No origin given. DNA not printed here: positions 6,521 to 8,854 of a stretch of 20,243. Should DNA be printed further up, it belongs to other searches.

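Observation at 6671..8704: Class II RNR paralogue keeps the radical Cys and Glu but has lost both reducing cysteines, the active-site Asn and the C-terminal thiol tail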

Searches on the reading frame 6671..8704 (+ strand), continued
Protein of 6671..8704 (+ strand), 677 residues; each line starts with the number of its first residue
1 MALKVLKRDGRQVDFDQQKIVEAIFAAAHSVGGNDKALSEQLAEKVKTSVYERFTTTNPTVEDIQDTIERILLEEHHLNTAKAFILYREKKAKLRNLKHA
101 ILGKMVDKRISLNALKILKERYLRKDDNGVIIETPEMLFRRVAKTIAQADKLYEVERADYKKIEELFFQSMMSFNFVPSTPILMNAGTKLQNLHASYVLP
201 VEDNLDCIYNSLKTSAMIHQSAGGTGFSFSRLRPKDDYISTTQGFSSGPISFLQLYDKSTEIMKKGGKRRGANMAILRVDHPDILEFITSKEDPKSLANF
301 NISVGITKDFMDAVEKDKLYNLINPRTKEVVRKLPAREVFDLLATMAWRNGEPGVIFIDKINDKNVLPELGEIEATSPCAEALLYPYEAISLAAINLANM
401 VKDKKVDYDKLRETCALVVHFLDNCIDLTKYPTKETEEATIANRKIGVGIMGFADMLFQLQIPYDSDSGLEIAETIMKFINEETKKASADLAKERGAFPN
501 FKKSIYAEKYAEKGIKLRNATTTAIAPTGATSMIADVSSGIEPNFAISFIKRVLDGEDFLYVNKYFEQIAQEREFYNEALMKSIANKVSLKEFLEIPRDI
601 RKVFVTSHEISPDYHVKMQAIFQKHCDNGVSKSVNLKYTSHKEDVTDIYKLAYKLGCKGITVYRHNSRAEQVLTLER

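Call 16: find_homologous_proteins(query=A1, max_evalue=1e-100)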
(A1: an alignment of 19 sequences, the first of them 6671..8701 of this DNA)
Query A1 (19 sequences) (677 aa, profile of the alignment): 8000 proteins with E <= 1e-100 among 8000 candidates; the best 120 are listed.
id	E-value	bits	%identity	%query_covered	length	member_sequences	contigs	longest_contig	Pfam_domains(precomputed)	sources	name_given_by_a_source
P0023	0.0e+0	1289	57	99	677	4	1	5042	PF02867.21,PF00317.27,PF03477.22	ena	-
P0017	0.0e+0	1283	57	99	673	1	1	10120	PF02867.21,PF00317.27,PF03477.22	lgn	-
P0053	0.0e+0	1281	57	99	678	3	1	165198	PF02867.21,PF00317.27,PF03477.22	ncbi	-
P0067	0.0e+0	1279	56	99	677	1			PF02867.21,PF00317.27,PF03477.22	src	-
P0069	0.0e+0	1276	56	99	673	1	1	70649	PF02867.21,PF00317.27,PF03477.22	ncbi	-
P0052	0.0e+0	1271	56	99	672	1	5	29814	PF02867.21,PF00317.27,PF03477.22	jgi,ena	jgi:ribonucleoside-diphosphate reductase alpha chain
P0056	0.0e+0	1267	56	99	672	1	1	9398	PF02867.21,PF00317.27,PF03477.22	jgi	jgi:ribonucleoside-diphosphate reductase alpha chain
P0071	0.0e+0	1266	56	99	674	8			PF02867.21,PF00317.27,PF03477.22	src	-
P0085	0.0e+0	1266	56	99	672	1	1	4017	PF02867.21,PF00317.27,PF03477.22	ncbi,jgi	ncbi:MAG: adenosylcobalamin-dependent ribonucleoside-diphosphate reductase [Candidatus Woesearchaeot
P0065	0.0e+0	1265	56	99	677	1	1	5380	PF02867.21,PF00317.27,PF03477.22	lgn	-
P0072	0.0e+0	1264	56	99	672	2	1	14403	PF02867.21,PF00317.27,PF03477.22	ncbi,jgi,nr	ncbi:ribonucleoside-diphosphate reductase, adenosylcobalamin-dependent [Candidatus Woesearchaeota ar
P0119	0.0e+0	1255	55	99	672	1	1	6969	PF02867.21,PF00317.27,PF03477.22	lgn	-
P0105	0.0e+0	1243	57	97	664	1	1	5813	PF02867.21,PF00317.27,PF03477.22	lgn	-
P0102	0.0e+0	1242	55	99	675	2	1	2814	PF02867.21,PF00317.27,PF03477.22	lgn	-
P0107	0.0e+0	1241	56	99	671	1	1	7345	PF02867.21,PF00317.27,PF03477.22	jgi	jgi:ribonucleoside-diphosphate reductase alpha chain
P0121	0.0e+0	1231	54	99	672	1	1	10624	PF02867.21,PF00317.27,PF03477.22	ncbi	-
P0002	0.0e+0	1213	81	100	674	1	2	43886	PF02867.21,PF00317.27,PF03477.22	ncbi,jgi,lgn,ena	-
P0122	0.0e+0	1210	55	99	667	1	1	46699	PF02867.21,PF00317.27,PF03477.22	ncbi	-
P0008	0.0e+0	1206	59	99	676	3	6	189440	PF02867.21,PF00317.27,PF03477.22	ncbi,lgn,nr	ncbi:adenosylcobalamin-dependent ribonucleoside-diphosphate reductase [Candidatus Woesearchaeota arc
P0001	0.0e+0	1195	92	100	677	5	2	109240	PF02867.21,PF00317.27,PF03477.22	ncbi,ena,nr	ncbi:adenosylcobalamin-dependent ribonucleoside-diphosphate reductase [Candidatus Woesearchaeota arc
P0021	0.0e+0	1188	56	99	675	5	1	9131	PF02867.21,PF00317.27,PF03477.22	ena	-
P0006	0.0e+0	1185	60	99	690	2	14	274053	PF02867.21,PF00317.27,PF03477.22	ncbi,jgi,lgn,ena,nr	ncbi:adenosylcobalamin-dependent ribonucleoside-diphosphate reductase [Candidatus Woesearchaeota arc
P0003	0.0e+0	1181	62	100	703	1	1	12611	PF02867.21,PF00317.27,PF03477.22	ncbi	ncbi:MAG: adenosylcobalamin-dependent ribonucleoside-diphosphate reductase [Candidatus Woesearchaeot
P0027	0.0e+0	1174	57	100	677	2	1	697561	PF02867.21,PF00317.27,PF03477.22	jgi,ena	jgi:ribonucleoside-diphosphate reductase alpha chain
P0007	0.0e+0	1169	59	99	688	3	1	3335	PF02867.21,PF00317.27,PF03477.22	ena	-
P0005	0.0e+0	1160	60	100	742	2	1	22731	PF02867.21,PF00317.27,PF03477.22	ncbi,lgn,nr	ncbi:adenosylcobalamin-dependent ribonucleoside-diphosphate reductase [Candidatus Woesearchaeota arc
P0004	0.0e+0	1157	59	100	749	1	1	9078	PF02867.21,PF00317.27,PF03477.22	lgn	-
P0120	0.0e+0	1154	54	99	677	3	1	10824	PF02867.21,PF00317.27,PF03477.22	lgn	-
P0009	0.0e+0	1082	58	99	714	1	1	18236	PF02867.21,PF00317.27,PF03477.22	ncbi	-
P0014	0.0e+0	1081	56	99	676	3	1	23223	PF02867.21,PF00317.27,PF03477.22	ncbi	ncbi:MAG: vitamin B12-dependent ribonucleotide reductase [Candidatus Bathyarchaeia archaeon]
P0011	0.0e+0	1074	-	-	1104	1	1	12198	PF02867.21,PF00317.27,PF03477.22,PF14528.12,PF14890.12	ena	-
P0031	0.0e+0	1068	55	99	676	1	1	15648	PF02867.21,PF00317.27,PF03477.22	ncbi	ncbi:MAG: vitamin B12-dependent ribonucleotide reductase [Candidatus Bathyarchaeia archaeon]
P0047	0.0e+0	1063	55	99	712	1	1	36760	PF02867.21,PF00317.27,PF03477.22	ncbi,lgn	ncbi:MAG: vitamin B12-dependent ribonucleotide reductase [Candidatus Micrarchaeia archaeon]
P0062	0.0e+0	1062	55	100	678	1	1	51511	PF02867.21,PF00317.27,PF03477.22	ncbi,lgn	-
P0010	0.0e+0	1060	56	100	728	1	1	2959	PF02867.21,PF00317.27,PF03477.22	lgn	-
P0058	0.0e+0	1060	54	99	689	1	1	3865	PF02867.21,PF00317.27,PF03477.22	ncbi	ncbi:MAG: vitamin B12-dependent ribonucleotide reductase [Candidatus Bathyarchaeia archaeon]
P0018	0.0e+0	1060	56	100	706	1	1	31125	PF02867.21,PF00317.27,PF03477.22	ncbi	-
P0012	0.0e+0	1058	55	99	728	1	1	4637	PF02867.21,PF00317.27,PF03477.22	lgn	-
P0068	0.0e+0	1058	54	99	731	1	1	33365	PF02867.21,PF00317.27,PF03477.22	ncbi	-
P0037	0.0e+0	1057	56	99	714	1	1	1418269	PF02867.21,PF00317.27,PF03477.22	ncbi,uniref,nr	ncbi:MAG: vitamin B12-dependent ribonucleotide reductase [Candidatus Odinarchaeum yellowstonii]|unir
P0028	0.0e+0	1056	55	99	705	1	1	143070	PF02867.21,PF00317.27,PF03477.22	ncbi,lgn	-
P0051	0.0e+0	1055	56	99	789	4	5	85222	PF02867.21,PF00317.27,PF03477.22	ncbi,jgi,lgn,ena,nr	ncbi:ribonucleoside-diphosphate reductase, adenosylcobalamin-dependent [Candidatus Woesearchaeota ar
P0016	0.0e+0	1053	55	99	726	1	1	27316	PF02867.21,PF00317.27,PF03477.22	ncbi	ncbi:MAG: vitamin B12-dependent ribonucleotide reductase [Candidatus Woesearchaeota archaeon]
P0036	0.0e+0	1053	54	99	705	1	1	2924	PF02867.21,PF00317.27,PF03477.22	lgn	-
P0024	0.0e+0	1053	55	100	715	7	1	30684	PF02867.21,PF00317.27,PF03477.22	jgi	-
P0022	0.0e+0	1051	55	99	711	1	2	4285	PF02867.21,PF00317.27,PF03477.22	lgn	-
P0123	0.0e+0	1050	52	99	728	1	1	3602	PF02867.21,PF00317.27,PF03477.22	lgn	-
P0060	0.0e+0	1050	54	99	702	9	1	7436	PF02867.21,PF00317.27,PF03477.22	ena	-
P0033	0.0e+0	1049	55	100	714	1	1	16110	PF02867.21,PF00317.27,PF03477.22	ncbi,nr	ncbi:vitamin B12-dependent ribonucleotide reductase [Candidatus Bathyarchaeota archaeon]|nr:vitamin 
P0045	0.0e+0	1048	55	100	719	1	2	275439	PF02867.21,PF00317.27,PF03477.22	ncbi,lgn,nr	ncbi:MAG: vitamin B12-dependent ribonucleotide reductase [Candidatus Bathyarchaeia archaeon]|nr:vita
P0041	0.0e+0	1048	55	100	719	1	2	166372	PF02867.21,PF00317.27,PF03477.22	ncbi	ncbi:MAG: vitamin B12-dependent ribonucleotide reductase [Candidatus Bathyarchaeia archaeon]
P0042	0.0e+0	1048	55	100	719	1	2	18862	PF02867.21,PF00317.27,PF03477.22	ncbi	ncbi:MAG: vitamin B12-dependent ribonucleotide reductase [Candidatus Bathyarchaeia archaeon]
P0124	0.0e+0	1048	52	99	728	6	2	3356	PF02867.21,PF00317.27,PF03477.22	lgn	-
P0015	0.0e+0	1046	56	99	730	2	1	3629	PF02867.21,PF00317.27,PF03477.22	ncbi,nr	ncbi:vitamin B12-dependent ribonucleotide reductase [Candidatus Woesearchaeota archaeon]|nr:vitamin 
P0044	0.0e+0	1046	55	100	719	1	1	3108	PF02867.21,PF00317.27,PF03477.22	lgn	-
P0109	0.0e+0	1046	-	-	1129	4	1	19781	PF02867.21,PF00317.27,PF03477.22,PF14528.12,PF14890.12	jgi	-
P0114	0.0e+0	1046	53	99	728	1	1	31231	PF02867.21,PF00317.27,PF03477.22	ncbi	-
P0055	0.0e+0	1046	55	99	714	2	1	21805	PF02867.21,PF00317.27,PF03477.22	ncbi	ncbi:MAG: vitamin B12-dependent ribonucleotide reductase [Candidatus Odinarchaeota archaeon]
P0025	0.0e+0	1045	55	99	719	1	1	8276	PF02867.21,PF00317.27,PF03477.22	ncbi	-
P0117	0.0e+0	1044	-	-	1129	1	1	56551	PF02867.21,PF00317.27,PF03477.22,PF14528.12,PF14890.12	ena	-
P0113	0.0e+0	1044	53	99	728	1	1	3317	PF02867.21,PF00317.27,PF03477.22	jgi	jgi:ribonucleoside-diphosphate reductase alpha chain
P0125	0.0e+0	1043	52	100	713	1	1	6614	PF02867.21,PF00317.27,PF03477.22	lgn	-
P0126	0.0e+0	1043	53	99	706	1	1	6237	PF02867.21,PF00317.27,PF03477.22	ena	-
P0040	0.0e+0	1043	55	99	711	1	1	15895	PF02867.21,PF00317.27,PF03477.22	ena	-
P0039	0.0e+0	1042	55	99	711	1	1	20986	PF02867.21,PF00317.27,PF03477.22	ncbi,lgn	-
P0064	0.0e+0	1042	55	99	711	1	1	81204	PF02867.21,PF00317.27,PF03477.22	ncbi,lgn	-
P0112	0.0e+0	1042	53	99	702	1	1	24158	PF02867.21,PF00317.27,PF03477.22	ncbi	-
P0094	0.0e+0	1042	53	100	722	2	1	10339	PF02867.21,PF00317.27,PF03477.22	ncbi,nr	ncbi:vitamin B12-dependent ribonucleotide reductase [Candidatus Micrarchaeota archaeon]|nr:vitamin B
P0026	0.0e+0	1041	55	100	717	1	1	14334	PF02867.21,PF00317.27,PF03477.22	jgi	-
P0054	0.0e+0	1041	55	99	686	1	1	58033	PF02867.21,PF00317.27,PF03477.22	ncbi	ncbi:MAG: vitamin B12-dependent ribonucleotide reductase [Candidatus Bathyarchaeia archaeon]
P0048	0.0e+0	1040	55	99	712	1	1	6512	PF02867.21,PF00317.27,PF03477.22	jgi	-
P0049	0.0e+0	1040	55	99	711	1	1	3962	PF02867.21,PF00317.27,PF03477.22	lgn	-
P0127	0.0e+0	1040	55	99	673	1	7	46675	PF02867.21,PF00317.27,PF03477.22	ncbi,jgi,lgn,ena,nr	ncbi:MAG: ribonucleotide-diphosphate reductase subunit alpha [Candidatus Altiarchaeales archaeon]|nr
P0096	0.0e+0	1040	54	99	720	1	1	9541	PF02867.21,PF00317.27,PF03477.22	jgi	-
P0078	0.0e+0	1039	-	-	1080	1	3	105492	PF02867.21,PF00317.27,PF03477.22,PF14528.12,PF14890.12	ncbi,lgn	-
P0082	0.0e+0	1039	-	-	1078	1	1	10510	PF02867.21,PF00317.27,PF03477.22,PF14528.12,PF14890.12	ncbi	-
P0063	0.0e+0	1039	-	-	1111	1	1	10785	PF02867.21,PF00317.27,PF03477.22,PF14528.12,PF14890.12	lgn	-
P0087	0.0e+0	1039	55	99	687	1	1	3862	PF02867.21,PF00317.27,PF03477.22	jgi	jgi:ribonucleoside-diphosphate reductase alpha chain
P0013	0.0e+0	1038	54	99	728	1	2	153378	PF02867.21,PF00317.27,PF03477.22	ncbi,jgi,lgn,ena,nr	ncbi:ribonucleoside-diphosphate reductase, adenosylcobalamin-dependent [Candidatus Woesearchaeota ar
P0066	0.0e+0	1038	53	100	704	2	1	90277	PF02867.21,PF00317.27,PF03477.22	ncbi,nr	ncbi:vitamin B12-dependent ribonucleotide reductase [Candidatus Bathyarchaeota archaeon]|nr:vitamin 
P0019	0.0e+0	1037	55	100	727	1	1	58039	PF02867.21,PF00317.27,PF03477.22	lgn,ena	-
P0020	0.0e+0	1037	55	100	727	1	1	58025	PF02867.21,PF00317.27,PF03477.22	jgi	-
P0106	0.0e+0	1037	54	99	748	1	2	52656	PF02867.21,PF00317.27,PF03477.22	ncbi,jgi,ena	-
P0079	0.0e+0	1036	56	99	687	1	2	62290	PF02867.21,PF00317.27,PF03477.22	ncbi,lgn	-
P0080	0.0e+0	1036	56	99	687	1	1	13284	PF02867.21,PF00317.27,PF03477.22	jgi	-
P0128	0.0e+0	1035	-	-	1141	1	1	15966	PF02867.21,PF00317.27,PF03477.22,PF14528.12,PF14890.12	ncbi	ncbi:MAG: ribonucleotide reductase N-terminal alpha domain-containing protein [Promethearchaeota arc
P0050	0.0e+0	1034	-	-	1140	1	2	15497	PF02867.21,PF00317.27,PF03477.22,PF14528.12,PF14890.12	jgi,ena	-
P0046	0.0e+0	1034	53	100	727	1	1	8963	PF02867.21,PF00317.27,PF03477.22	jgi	jgi:ribonucleoside-diphosphate reductase alpha chain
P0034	0.0e+0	1033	54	100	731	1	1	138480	PF02867.21,PF00317.27,PF03477.22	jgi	jgi:ribonucleoside-diphosphate reductase alpha chain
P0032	0.0e+0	1033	55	100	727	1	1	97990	PF02867.21,PF00317.27,PF03477.22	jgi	-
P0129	0.0e+0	1032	53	99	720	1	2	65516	PF02867.21,PF00317.27,PF03477.22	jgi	jgi:ribonucleoside-diphosphate reductase alpha chain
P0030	0.0e+0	1032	55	100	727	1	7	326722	PF02867.21,PF00317.27,PF03477.22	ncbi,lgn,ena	-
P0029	0.0e+0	1032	55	100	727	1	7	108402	PF02867.21,PF00317.27,PF03477.22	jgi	-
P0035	0.0e+0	1031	54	100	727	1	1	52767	PF02867.21,PF00317.27,PF03477.22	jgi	-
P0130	0.0e+0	1031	53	99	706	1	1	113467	PF02867.21,PF00317.27,PF03477.22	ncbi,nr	ncbi:ribonucleoside-diphosphate reductase, adenosylcobalamin-dependent [Candidatus Bathyarchaeota ar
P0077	0.0e+0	1030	53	99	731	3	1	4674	PF02867.21,PF00317.27,PF03477.22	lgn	-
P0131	0.0e+0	1030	53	99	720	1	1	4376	PF02867.21,PF00317.27,PF03477.22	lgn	-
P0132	0.0e+0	1030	53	99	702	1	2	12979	PF02867.21,PF00317.27,PF03477.22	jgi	-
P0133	0.0e+0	1030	53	99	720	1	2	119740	PF02867.21,PF00317.27,PF03477.22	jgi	-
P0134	0.0e+0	1030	53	99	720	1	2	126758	PF02867.21,PF00317.27,PF03477.22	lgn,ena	-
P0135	0.0e+0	1030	53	99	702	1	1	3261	PF02867.21,PF00317.27,PF03477.22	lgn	-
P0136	0.0e+0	1030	53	99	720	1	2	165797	PF02867.21,PF00317.27,PF03477.22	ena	-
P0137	0.0e+0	1030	53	99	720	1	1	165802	PF02867.21,PF00317.27,PF03477.22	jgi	-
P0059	0.0e+0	1028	53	100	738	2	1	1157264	PF02867.21,PF00317.27,PF03477.22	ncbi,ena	-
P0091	0.0e+0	1028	53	100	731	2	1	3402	PF02867.21,PF00317.27,PF03477.22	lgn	-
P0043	0.0e+0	1028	54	100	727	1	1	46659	PF02867.21,PF00317.27,PF03477.22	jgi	-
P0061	0.0e+0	1028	54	100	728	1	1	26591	PF02867.21,PF00317.27,PF03477.22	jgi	-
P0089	0.0e+0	1028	55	99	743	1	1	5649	PF02867.21,PF00317.27,PF03477.22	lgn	-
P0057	0.0e+0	1028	55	100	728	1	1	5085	PF02867.21,PF00317.27,PF03477.22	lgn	-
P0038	0.0e+0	1027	54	99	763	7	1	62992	PF02867.21,PF00317.27,PF03477.22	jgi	jgi:ribonucleoside-diphosphate reductase alpha chain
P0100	0.0e+0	1026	55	99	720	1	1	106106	PF02867.21,PF00317.27,PF03477.22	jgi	jgi:ribonucleoside-diphosphate reductase alpha chain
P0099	0.0e+0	1026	54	100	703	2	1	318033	PF02867.21,PF00317.27,PF03477.22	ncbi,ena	-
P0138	0.0e+0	1026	-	-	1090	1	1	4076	PF02867.21,PF00317.27,PF03477.22,PF14528.12,PF14890.12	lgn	-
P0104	0.0e+0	1025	52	100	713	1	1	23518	PF02867.21,PF00317.27,PF03477.22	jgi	jgi:ribonucleoside-diphosphate reductase alpha chain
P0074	0.0e+0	1024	54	99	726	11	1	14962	PF02867.21,PF00317.27,PF03477.22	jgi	jgi:ribonucleoside-diphosphate reductase alpha chain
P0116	0.0e+0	1024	-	-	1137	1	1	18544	PF02867.21,PF00317.27,PF03477.22,PF14528.12,PF14890.12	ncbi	ncbi:MAG: ribonucleotide reductase N-terminal alpha domain-containing protein [Candidatus Micrarchae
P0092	0.0e+0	1023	55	99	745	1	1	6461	PF02867.21,PF00317.27,PF03477.22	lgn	-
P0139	0.0e+0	1023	53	99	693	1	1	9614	PF02867.21,PF00317.27,PF03477.22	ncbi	-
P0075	0.0e+0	1023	54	99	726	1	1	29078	PF02867.21,PF00317.27,PF03477.22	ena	-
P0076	0.0e+0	1023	54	99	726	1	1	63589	PF02867.21,PF00317.27,PF03477.22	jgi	-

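Call 17: find_encoding_contigs(protein=P0001, flank=10000, max_places=2)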
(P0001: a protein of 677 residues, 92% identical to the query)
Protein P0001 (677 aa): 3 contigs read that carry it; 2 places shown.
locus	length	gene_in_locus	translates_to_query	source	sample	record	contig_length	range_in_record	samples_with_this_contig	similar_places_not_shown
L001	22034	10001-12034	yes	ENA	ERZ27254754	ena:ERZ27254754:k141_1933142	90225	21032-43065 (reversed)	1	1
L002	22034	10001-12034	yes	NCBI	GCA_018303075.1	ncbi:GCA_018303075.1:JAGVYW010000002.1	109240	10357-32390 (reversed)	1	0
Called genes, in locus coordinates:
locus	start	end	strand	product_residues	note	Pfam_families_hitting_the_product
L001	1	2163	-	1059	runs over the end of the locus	-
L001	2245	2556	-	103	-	PF00849:PseudoU_synth_2 (weak)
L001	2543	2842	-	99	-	PF00849:PseudoU_synth_2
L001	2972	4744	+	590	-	PF01558:POR, PF01855:POR_N, PF17147:PFOR_II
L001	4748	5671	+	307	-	PF02775:TPP_enzyme_C, PF12367:PFO_beta_C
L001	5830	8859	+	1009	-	PF03477:ATP-cone, PF00317:Ribonuc_red_lgN, PF02867:Ribonuc_red_lgC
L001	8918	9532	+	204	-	PF02572:CobA_CobO_BtuR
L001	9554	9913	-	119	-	-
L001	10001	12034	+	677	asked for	PF03477:ATP-cone, PF00317:Ribonuc_red_lgN, PF02867:Ribonuc_red_lgC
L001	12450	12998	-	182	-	PF01936:NYN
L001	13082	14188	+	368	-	PF03463:eRF1_1, PF18854:baeRF_family10, PF03464:eRF1_2, PF18859:acVLRF1, PF03465:eRF1_3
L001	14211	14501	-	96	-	-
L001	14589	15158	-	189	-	PF04252:SFM1-like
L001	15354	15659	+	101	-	-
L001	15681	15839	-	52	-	-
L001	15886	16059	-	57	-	-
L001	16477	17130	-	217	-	PF01015:Ribosomal_S3Ae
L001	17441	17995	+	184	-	PF01090:Ribosomal_S19e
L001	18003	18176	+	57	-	-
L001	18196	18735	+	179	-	PF01198:Ribosomal_L31e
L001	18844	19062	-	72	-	PF00125:Histone, PF15511:CENP-T_C (weak), PF00808:CBFD_NFYB_HMF, PF15630:CENP-S (weak)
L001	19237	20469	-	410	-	PF12704:MacB_PCD, PF02687:FtsX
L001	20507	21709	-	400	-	PF12704:MacB_PCD, PF02687:FtsX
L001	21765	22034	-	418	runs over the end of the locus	-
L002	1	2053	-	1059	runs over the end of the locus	-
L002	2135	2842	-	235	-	PF00849:PseudoU_synth_2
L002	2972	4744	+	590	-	PF01558:POR, PF01855:POR_N, PF17147:PFOR_II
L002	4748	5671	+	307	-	PF02775:TPP_enzyme_C, PF12367:PFO_beta_C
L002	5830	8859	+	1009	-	PF03477:ATP-cone, PF00317:Ribonuc_red_lgN, PF02867:Ribonuc_red_lgC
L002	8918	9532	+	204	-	PF02572:CobA_CobO_BtuR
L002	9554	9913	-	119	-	-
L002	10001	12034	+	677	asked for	PF03477:ATP-cone, PF00317:Ribonuc_red_lgN, PF02867:Ribonuc_red_lgC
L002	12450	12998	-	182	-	PF01936:NYN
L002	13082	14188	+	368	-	PF03463:eRF1_1, PF18854:baeRF_family10, PF03464:eRF1_2, PF18859:acVLRF1, PF03465:eRF1_3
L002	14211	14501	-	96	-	-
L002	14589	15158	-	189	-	PF04252:SFM1-like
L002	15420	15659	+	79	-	-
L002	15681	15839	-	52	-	-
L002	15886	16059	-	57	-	-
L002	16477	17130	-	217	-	PF01015:Ribosomal_S3Ae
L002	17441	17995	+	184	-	PF01090:Ribosomal_S19e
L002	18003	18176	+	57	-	-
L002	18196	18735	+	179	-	PF01198:Ribosomal_L31e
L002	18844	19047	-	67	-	PF00125:Histone, PF00808:CBFD_NFYB_HMF, PF15511:CENP-T_C (weak), PF07524:Bromo_TP (faint), PF15630:CENP-S (weak)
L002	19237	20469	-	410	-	PF12704:MacB_PCD, PF02687:FtsX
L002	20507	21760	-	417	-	PF12704:MacB_PCD, PF02687:FtsX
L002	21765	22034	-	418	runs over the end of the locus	-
